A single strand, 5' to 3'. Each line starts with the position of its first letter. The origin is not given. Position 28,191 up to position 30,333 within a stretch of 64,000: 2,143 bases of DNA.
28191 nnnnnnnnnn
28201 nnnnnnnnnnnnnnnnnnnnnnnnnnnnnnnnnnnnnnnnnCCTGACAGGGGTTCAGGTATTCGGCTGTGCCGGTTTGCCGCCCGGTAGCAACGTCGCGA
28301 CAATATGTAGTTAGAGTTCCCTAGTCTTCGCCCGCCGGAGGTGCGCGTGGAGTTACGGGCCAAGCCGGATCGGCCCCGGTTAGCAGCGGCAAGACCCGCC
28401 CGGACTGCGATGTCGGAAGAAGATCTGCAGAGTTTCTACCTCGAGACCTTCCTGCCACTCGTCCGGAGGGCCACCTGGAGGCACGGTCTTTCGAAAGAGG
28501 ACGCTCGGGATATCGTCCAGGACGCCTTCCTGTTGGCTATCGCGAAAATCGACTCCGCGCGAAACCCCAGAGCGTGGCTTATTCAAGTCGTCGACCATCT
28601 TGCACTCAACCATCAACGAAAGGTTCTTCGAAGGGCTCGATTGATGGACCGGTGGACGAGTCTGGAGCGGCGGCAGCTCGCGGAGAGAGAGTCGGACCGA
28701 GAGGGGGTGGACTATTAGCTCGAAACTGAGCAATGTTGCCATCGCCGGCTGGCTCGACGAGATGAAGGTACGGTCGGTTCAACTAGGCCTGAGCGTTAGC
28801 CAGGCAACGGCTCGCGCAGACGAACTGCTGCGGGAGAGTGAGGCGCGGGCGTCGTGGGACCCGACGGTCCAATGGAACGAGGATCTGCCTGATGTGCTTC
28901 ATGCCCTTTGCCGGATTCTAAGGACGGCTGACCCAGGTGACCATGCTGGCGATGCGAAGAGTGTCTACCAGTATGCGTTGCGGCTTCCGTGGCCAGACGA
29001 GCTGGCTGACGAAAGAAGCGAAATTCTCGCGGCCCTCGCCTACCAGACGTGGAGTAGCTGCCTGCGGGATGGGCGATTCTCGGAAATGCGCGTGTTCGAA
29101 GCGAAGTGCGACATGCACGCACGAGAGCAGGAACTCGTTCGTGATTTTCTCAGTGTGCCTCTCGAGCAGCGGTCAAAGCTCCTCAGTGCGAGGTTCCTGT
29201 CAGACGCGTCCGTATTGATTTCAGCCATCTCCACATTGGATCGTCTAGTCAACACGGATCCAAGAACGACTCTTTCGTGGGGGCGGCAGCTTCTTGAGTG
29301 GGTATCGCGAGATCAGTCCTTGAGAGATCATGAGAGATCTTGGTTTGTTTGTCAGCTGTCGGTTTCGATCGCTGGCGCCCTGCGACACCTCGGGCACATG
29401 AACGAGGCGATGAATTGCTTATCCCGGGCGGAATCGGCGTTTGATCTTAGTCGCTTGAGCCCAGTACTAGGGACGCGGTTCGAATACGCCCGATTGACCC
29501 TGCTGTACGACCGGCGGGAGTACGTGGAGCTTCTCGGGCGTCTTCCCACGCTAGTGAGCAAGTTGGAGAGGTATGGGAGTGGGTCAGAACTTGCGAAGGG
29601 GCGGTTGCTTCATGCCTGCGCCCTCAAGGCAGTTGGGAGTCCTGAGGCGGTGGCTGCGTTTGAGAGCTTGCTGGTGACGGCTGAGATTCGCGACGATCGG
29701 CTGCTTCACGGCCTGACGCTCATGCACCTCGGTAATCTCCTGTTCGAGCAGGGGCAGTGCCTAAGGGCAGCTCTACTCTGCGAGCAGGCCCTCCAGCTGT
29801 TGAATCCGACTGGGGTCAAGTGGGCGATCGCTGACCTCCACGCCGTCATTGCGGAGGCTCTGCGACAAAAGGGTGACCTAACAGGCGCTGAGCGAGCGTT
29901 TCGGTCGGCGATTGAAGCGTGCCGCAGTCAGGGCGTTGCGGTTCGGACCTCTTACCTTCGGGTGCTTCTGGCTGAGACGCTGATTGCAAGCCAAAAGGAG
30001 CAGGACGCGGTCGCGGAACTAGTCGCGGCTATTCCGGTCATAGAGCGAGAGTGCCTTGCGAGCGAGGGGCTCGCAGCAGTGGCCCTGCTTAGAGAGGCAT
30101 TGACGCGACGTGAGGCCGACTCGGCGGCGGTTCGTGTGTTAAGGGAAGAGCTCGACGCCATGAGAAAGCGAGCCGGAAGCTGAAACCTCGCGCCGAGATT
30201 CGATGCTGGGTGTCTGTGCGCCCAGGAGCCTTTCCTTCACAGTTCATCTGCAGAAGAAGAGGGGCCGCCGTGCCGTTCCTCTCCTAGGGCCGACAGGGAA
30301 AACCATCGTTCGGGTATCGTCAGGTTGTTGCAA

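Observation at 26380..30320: Low-GC island carrying two tandem copies of a 'sigma-region-2-only protein + large TPR-like protein' module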

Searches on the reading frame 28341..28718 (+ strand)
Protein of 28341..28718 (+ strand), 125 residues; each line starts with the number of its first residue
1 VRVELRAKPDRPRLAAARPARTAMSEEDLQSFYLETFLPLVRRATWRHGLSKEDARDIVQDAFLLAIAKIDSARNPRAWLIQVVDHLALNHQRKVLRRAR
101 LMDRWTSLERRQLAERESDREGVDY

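Call 3: search_protein_families(library=pfam, proteins=[window:28341-28718:+], max_evalue=10)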
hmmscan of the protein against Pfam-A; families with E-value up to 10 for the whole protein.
window:28341-28718:+ (125 aa): 2 families
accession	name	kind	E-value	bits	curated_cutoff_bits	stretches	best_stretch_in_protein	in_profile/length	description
PF04542.20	Sigma70_r2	-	2.1e-09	37.5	24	1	35-94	3-67/71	Sigma-70 region 2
PF11690.13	DUF3287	-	0.087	13.1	27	1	81-113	47-79/121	Protein of unknown function (DUF3287)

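Call 4: search_protein_families(library=ncbifam, proteins=[window:28341-28718:+], max_evalue=10)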
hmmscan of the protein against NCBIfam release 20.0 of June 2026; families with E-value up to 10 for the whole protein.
window:28341-28718:+ (125 aa): 43 families (the best 25 are shown)
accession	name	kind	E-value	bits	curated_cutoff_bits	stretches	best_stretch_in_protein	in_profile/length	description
NF007214.0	PRK09636.1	subfamily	4.9e-07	29.2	271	1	43-95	19-72/293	RNA polymerase sigma factor SigJ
TIGR02937.1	sigma70-ECF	superfamily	2.7e-06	27.1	42.9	1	34-113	7-96/165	sigma-70 family RNA polymerase sigma factor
TIGR02989.1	Sig-70_gvs1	subfamily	6.1e-06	26.3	124.55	1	51-103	24-79/158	RNA polymerase sigma-70 factor, Rhodopirellula/Verrucomicrobium family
NF058625.1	sigma_PG0214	equivalog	9.6e-06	25.4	130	1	42-101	18-80/170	GFO_1088 family ECF-type sigma factor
TIGR02985.1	Sig70_bacteroi1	subfamily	1.6e-05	25.1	126.4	1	50-115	23-91/162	RNA polymerase sigma-70 factor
NF009185.0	PRK12533.1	equivalog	2.6e-05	23.9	248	1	44-90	46-93/231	RNA polymerase sigma factor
NF009189.0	PRK12537.1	equivalog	3.5e-05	23.4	261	1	49-112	44-110/182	RNA polymerase sigma factor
TIGR02957.1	SigX4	subfamily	4.4e-05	22.8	323.25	1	51-97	20-67/281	RNA polymerase sigma-70 factor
TIGR02983.1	SigE-fam_strep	subfamily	5.6e-05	23.1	141.55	1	24-103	3-84/162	SigE family RNA polymerase sigma factor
NF053879.1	RNAPolSigSigVBac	equivalog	9.4e-05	22.1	190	1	51-106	27-84/160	RNA polymerase sigma factor SigV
TIGR02950.1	SigM_subfam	subfamily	0.00011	22.1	147.95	1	41-113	13-88/159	RNA polymerase sigma factor, SigM family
NF008888.0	PRK11922.1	equivalog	0.00023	20.8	204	1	52-110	54-115/231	RNA polymerase sigma factor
NF007231.0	PRK09649.1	equivalog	0.0003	20.6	219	1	25-101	17-99/185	RNA polymerase sigma factor SigC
NF009195.0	PRK12543.1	subfamily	0.00031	20.3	197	1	51-115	43-110/192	RNA polymerase sigma factor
NF005448.0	PRK07037.1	equivalog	0.00033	20.3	190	1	22-95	7-81/186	RNA polymerase factor sigma-70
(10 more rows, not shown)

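Call 13: find_homologous_proteins(query=window:28341-28718:+)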
Query window:28341-28718:+ (125 aa): 325 proteins with E <= 0.001 among 408 candidates; the best 120 are listed.
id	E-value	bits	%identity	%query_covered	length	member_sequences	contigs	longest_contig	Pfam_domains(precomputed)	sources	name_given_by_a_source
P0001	9.1e-59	215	100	82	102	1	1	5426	PF04542.21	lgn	-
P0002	1.1e-41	159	72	83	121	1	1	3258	PF04542.21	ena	-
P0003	3.5e-41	158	67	91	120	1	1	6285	PF04542.21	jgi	jgi:DNA-directed RNA polymerase specialized sigma24 family protein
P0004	6.6e-41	157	72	81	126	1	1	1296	PF04542.21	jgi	-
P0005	6.9e-41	157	70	83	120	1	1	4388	PF04542.21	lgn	-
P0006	3.1e-40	155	67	91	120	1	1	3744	PF04542.21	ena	-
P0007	5.4e-40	154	69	81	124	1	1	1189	PF04542.21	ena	-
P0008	8.7e-40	153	68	86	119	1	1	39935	PF04542.21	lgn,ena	-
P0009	1.1e-39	153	66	90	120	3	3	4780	PF04542.21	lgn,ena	-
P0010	1.3e-39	153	73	79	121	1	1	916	PF04542.21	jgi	-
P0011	2.5e-39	152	73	77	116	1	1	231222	PF04542.21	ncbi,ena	-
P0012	3.6e-39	151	66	87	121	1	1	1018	PF04542.21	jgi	-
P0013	4.2e-39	151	73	75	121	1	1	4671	PF04542.21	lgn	-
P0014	6.4e-39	151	69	79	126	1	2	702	PF04542.21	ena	-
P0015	7.0e-39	150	69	82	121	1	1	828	PF04542.21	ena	-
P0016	8.2e-39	150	64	88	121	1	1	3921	PF04542.21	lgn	-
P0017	1.0e-38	150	69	82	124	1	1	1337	PF04542.21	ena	-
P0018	1.0e-38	150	67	81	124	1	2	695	PF04542.21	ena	-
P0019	1.2e-38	150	69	84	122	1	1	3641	PF04542.21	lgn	-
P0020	1.2e-38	150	70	79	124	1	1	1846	PF04542.21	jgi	jgi:DNA-directed RNA polymerase specialized sigma24 family protein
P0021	1.3e-38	150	62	89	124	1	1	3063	PF04542.21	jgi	jgi:DNA-directed RNA polymerase specialized sigma24 family protein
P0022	1.4e-38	149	73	71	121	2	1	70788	PF04542.21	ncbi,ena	-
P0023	1.6e-38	149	65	88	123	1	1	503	PF04542.21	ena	-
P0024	1.7e-38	149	70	80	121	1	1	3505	PF04542.21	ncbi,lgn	-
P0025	1.7e-38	149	68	82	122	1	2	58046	PF04542.21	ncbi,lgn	-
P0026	1.9e-38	149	69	82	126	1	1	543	PF04542.21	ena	-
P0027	3.6e-38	148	67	80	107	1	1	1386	PF04542.21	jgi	jgi:DNA-directed RNA polymerase specialized sigma24 family protein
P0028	6.1e-38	147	77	72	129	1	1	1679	PF04542.21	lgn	-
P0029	7.2e-38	147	70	82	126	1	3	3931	PF04542.21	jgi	jgi:DNA-directed RNA polymerase specialized sigma24 family protein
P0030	7.4e-38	147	68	79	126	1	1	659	PF04542.21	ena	-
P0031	9.3e-38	147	68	83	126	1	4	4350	PF04542.21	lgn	-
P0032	9.4e-38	147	64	89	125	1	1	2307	PF04542.21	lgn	-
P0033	1.0e-37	147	74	73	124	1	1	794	PF04542.21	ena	-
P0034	1.0e-37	147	76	70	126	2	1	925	PF04542.21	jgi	-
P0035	1.3e-37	146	66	78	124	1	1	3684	PF04542.21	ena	-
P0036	1.4e-37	146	62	91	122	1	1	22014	PF04542.21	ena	-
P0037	1.6e-37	146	67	80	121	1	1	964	PF04542.21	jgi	jgi:DNA-directed RNA polymerase specialized sigma24 family protein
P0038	1.8e-37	146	66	87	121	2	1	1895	PF04542.21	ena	-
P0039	1.8e-37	146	62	94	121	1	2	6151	PF04542.21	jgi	jgi:DNA-directed RNA polymerase specialized sigma24 family protein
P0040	2.1e-37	146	73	76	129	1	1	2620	PF04542.21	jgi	jgi:DNA-directed RNA polymerase specialized sigma24 family protein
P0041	2.8e-37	145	65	92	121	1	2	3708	PF04542.21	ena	-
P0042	3.8e-37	145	78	66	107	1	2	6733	PF04542.21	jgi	jgi:DNA-directed RNA polymerase specialized sigma24 family protein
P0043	3.9e-37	145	66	81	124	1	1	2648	PF04542.21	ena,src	-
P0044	4.0e-37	145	65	85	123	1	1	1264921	PF04542.21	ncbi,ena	-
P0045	5.5e-37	144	61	94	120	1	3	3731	PF04542.21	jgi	jgi:DNA-directed RNA polymerase specialized sigma24 family protein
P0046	5.6e-37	144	66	80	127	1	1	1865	PF04542.21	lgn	-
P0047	5.7e-37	144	59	94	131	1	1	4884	PF04542.21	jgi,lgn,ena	-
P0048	6.1e-37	144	69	78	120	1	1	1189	PF04542.21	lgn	-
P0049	6.2e-37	144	72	82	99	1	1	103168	PF04542.21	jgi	-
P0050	7.4e-37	144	67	81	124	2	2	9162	PF04542.21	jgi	jgi:DNA-directed RNA polymerase specialized sigma24 family protein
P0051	7.6e-37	144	71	74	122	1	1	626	PF04542.21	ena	-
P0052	7.6e-37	144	61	84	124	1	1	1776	PF04542.21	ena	-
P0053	8.3e-37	144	67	82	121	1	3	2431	PF04542.21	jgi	jgi:DNA-directed RNA polymerase specialized sigma24 family protein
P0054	1.1e-36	143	61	91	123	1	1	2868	PF04542.21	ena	-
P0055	1.7e-36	143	68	75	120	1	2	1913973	PF04542.21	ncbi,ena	-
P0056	1.9e-36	143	62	93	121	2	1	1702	PF04542.21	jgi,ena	-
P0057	2.1e-36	142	65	89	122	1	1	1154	PF04542.21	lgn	-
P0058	2.3e-36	142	74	72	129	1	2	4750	PF04542.21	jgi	jgi:DNA-directed RNA polymerase specialized sigma24 family protein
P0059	2.3e-36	142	67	80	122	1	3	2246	PF04542.21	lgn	-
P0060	2.5e-36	142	57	96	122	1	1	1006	PF04542.21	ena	-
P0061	2.5e-36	142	66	83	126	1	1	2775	PF04542.21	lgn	-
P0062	2.8e-36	142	70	77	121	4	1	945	PF04542.21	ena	-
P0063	3.3e-36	142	72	79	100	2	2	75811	PF04542.21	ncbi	-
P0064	3.6e-36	142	71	79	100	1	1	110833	PF04542.21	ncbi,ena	-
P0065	3.7e-36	142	67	80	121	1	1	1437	PF04542.21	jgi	jgi:DNA-directed RNA polymerase specialized sigma24 family protein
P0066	4.1e-36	142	68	82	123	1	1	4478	PF04542.21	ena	-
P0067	4.1e-36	142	66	81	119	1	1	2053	PF04542.21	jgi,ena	-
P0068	4.4e-36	141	73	69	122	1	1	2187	PF04542.21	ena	-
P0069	4.8e-36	141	70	79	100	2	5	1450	PF04542.21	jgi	jgi:DNA-directed RNA polymerase specialized sigma24 family protein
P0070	5.5e-36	141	66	81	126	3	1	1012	PF04542.21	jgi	jgi:DNA-directed RNA polymerase specialized sigma24 family protein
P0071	1.1e-35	140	77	66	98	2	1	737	PF04542.21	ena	-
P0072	1.1e-35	140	61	90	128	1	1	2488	PF04542.21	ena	-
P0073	1.3e-35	140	68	81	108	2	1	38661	PF04542.21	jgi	jgi:DNA-directed RNA polymerase specialized sigma24 family protein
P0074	1.3e-35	140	68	75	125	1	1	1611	PF04542.21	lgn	-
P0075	1.4e-35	140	64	85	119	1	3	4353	PF04542.21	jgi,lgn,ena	-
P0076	1.5e-35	140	64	86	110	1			PF04542.21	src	-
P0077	1.5e-35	140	71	72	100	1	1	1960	PF04542.21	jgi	jgi:DNA-directed RNA polymerase specialized sigma24 family protein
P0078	1.6e-35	140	77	66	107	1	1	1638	PF04542.21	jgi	jgi:DNA-directed RNA polymerase specialized sigma24 family protein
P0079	2.0e-35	139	67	81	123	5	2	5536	PF04542.21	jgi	jgi:DNA-directed RNA polymerase specialized sigma24 family protein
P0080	2.2e-35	139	67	79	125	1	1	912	PF04542.21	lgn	-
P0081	2.5e-35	139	75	68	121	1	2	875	PF04542.21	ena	-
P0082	2.6e-35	139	78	66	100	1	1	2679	PF04542.21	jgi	jgi:DNA-directed RNA polymerase specialized sigma24 family protein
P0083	2.7e-35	139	71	70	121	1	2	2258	PF04542.21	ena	-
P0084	3.5e-35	139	60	93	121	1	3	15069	PF04542.21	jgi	jgi:DNA-directed RNA polymerase specialized sigma24 family protein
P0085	3.7e-35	138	67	76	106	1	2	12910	PF04542.21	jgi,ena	jgi:DNA-directed RNA polymerase specialized sigma24 family protein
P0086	3.9e-35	138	67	80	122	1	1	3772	PF04542.21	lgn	-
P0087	6.0e-35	138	66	80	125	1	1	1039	PF04542.21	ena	-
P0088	6.3e-35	138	66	84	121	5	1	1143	PF04542.21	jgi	jgi:DNA-directed RNA polymerase specialized sigma24 family protein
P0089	7.0e-35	138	64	82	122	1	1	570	PF04542.21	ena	-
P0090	8.1e-35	137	73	67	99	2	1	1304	PF04542.21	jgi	-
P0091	8.7e-35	137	62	94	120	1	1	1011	PF04542.21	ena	-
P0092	9.7e-35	137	65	82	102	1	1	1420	PF04542.21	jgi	jgi:DNA-directed RNA polymerase specialized sigma24 family protein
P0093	1.0e-34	137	62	89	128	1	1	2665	PF04542.21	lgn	-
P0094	1.4e-34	137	63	82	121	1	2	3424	PF04542.21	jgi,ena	-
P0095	1.7e-34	136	63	80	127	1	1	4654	PF04542.21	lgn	-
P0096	2.0e-34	136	73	67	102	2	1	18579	PF04542.21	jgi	jgi:DNA-directed RNA polymerase specialized sigma24 family protein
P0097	2.0e-34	136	70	70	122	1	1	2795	PF04542.21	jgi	jgi:DNA-directed RNA polymerase specialized sigma24 family protein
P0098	2.2e-34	136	64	80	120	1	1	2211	PF04542.21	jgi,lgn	jgi:DNA-directed RNA polymerase specialized sigma24 family protein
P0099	2.3e-34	136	65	80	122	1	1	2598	PF04542.21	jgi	jgi:DNA-directed RNA polymerase specialized sigma24 family protein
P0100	2.6e-34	136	65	81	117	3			PF04542.21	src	-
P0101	3.1e-34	135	67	75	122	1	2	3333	PF04542.21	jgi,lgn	jgi:DNA-directed RNA polymerase specialized sigma24 family protein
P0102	3.4e-34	135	59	90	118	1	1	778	PF04542.21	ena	-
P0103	4.3e-34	135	73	66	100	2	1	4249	PF04542.21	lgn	-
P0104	4.6e-34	135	62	82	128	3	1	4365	PF04542.21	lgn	-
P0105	5.0e-34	135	64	82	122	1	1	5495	PF04542.21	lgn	-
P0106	5.3e-34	135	63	81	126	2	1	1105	PF04542.21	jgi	jgi:DNA-directed RNA polymerase specialized sigma24 family protein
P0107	5.4e-34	135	55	90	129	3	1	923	PF04542.21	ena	-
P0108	5.9e-34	135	68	80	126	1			PF04542.21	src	-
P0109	6.2e-34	135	68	80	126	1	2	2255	PF04542.21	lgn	-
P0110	6.3e-34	134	67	78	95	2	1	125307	PF04542.21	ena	-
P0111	6.8e-34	134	67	82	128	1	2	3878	PF04542.21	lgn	-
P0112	6.8e-34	134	63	81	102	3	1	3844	PF04542.21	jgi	jgi:DNA-directed RNA polymerase specialized sigma24 family protein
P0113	7.1e-34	134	60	85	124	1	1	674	PF04542.21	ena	-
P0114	7.2e-34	134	62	78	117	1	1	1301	PF04542.21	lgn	-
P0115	8.3e-34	134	61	88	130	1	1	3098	PF04542.21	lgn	-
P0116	8.5e-34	134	62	83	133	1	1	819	PF04542.21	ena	-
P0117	9.8e-34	134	62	78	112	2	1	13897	PF04542.21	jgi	jgi:DNA-directed RNA polymerase specialized sigma24 family protein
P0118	9.9e-34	134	61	77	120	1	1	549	PF04542.21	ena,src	-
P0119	1.0e-33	134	69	75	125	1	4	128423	PF04542.21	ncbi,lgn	ncbi:MAG: sigma-70 family RNA polymerase sigma factor [Thermoanaerobaculia bacterium]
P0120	1.2e-33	134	63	82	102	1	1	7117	PF04542.21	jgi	jgi:DNA-directed RNA polymerase specialized sigma24 family protein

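Call 37: search_solved_structures(query=A1, max_evalue=0.001, show_alignments=1)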
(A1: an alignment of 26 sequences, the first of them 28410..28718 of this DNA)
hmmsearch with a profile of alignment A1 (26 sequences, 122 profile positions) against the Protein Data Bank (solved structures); distinct sequences matched with E-value up to 0.001: 1.
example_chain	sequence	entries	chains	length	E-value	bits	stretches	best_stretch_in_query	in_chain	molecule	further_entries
5xe7_A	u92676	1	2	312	0.00018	24.3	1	49-103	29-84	ECF RNA polymerase sigma factor SigJ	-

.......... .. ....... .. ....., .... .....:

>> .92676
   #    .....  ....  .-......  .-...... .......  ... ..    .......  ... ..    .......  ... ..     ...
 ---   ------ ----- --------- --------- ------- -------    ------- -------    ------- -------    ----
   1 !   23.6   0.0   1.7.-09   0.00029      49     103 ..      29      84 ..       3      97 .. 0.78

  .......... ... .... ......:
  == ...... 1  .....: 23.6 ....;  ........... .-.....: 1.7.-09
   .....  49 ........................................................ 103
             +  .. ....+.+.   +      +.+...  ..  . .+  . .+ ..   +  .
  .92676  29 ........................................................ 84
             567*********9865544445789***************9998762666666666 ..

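Call 67: search_protein_families(library=padloc, proteins=[window:28341-28718:+], max_evalue=0.01)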
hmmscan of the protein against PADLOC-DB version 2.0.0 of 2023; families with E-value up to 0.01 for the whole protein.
window:28341-28718:+ (125 aa): 0 families

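Call 96: search_solved_structures(query=window:28341-28718:+, max_evalue=1)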
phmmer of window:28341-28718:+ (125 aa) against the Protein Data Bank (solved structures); distinct sequences matched with E-value up to 1: 11.
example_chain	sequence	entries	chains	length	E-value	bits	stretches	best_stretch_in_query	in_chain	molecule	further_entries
2o7g_A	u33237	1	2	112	0.00018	24.9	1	31-101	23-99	Probable RNA polymerase sigma-C factor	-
5xe7_A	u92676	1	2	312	0.01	19.2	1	51-99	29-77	ECF RNA polymerase sigma factor SigJ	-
1h3l_A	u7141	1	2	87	0.018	18.5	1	37-97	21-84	RNA POLYMERASE SIGMA FACTOR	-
5uxx_A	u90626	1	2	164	0.08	16.4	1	37-97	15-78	RNA polymerase sigma factor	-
5zx2_F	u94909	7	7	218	0.17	15.3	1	17-98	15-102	ECF RNA polymerase sigma factor SigH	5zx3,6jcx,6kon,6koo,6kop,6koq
2mao_A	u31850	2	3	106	0.18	15.2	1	52-104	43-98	RNA polymerase sigma factor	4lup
6jcy_F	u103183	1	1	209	0.26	14.8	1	17-101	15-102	ECF RNA polymerase sigma factor SigH,ECF RNA polymerase sigma factor SigE,ECF RNA polymera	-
4cxf_A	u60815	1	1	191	0.36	14.3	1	43-100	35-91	RNA POLYMERASE SIGMA FACTOR CNRH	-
5wuq_A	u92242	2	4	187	0.39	14.2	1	43-94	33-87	ECF RNA polymerase sigma factor SigW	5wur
2map_A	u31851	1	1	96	0.53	13.7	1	52-93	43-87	RNA polymerase sigma factor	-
7qve_o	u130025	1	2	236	0.63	13.5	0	44-71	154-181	Proteasome subunit beta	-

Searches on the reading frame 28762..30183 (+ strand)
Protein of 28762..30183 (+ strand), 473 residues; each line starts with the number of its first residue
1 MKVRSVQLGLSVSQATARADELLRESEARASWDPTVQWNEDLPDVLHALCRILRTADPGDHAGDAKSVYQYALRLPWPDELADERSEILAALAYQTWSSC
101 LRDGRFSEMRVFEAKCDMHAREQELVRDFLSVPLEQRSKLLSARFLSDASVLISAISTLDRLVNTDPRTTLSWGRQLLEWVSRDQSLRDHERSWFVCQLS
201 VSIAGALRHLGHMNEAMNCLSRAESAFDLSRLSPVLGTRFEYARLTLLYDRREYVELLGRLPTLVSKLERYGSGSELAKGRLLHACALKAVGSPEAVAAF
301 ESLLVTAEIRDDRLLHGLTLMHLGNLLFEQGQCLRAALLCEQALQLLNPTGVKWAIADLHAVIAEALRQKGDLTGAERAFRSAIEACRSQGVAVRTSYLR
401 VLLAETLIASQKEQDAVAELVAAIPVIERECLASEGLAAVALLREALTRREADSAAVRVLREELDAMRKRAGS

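Call 3: search_protein_families(library=pfam, proteins=[window:28762-30183:+], max_evalue=10)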
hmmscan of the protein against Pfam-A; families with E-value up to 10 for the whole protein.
window:28762-30183:+ (473 aa): 11 families
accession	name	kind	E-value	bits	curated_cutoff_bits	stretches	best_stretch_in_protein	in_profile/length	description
PF17874.7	TPR_MalT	-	6.2e-09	36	45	2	316-463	79-228/336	MalT-like TPR region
PF00515.34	TPR_1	-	0.00022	21.3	27.8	1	357-385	1-29/34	Tetratricopeptide repeat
PF13424.12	TPR_12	-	0.0003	21.3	30.1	3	319-388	5-76/77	Tetratricopeptide repeat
PF13374.12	TPR_10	-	0.0019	18.6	27.5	2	319-346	4-31/42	Tetratricopeptide repeat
PF13181.12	TPR_8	-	0.0043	17.6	25.7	1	358-388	2-32/34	Tetratricopeptide repeat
PF07719.23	TPR_2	-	0.0061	17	27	2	357-386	1-30/34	Tetratricopeptide repeat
PF13428.12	TPR_14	-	0.024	15.7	23.5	1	358-390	2-34/44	Tetratricopeptide repeat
PF12895.13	ANAPC3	-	0.061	14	27.2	1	379-420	38-79/82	Anaphase-promoting complex, cyclosome, subunit 3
PF14559.12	TPR_19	-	0.12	13.1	25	1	327-383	1-51/68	Tetratricopeptide repeat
PF12688.13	TPR_5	-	0.9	10.2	24.2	2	363-424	44-101/119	Tetratrico peptide repeat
PF13174.12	TPR_6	-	4.2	8.7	26.3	0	363-385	6-28/33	Tetratricopeptide repeat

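Call 4: search_protein_families(library=ncbifam, proteins=[window:28762-30183:+], max_evalue=10)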
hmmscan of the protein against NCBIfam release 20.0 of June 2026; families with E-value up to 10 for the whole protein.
window:28762-30183:+ (473 aa): 2 families
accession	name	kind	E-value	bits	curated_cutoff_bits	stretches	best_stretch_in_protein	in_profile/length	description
NF053617.1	SARPRegAfsRStmc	equivalog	5.4e-07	27.9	1430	1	213-404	792-982/986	SARP-family global regulator AfsR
NF053520.1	HK_Porph_FimS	equivalog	0.00076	17.9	600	1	294-427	101-234/618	sensor histidine kinase FimS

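Call 67: search_protein_families(library=padloc, proteins=[window:28762-30183:+], max_evalue=0.01)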
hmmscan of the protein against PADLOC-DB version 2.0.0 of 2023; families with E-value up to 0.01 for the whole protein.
window:28762-30183:+ (473 aa): 0 families
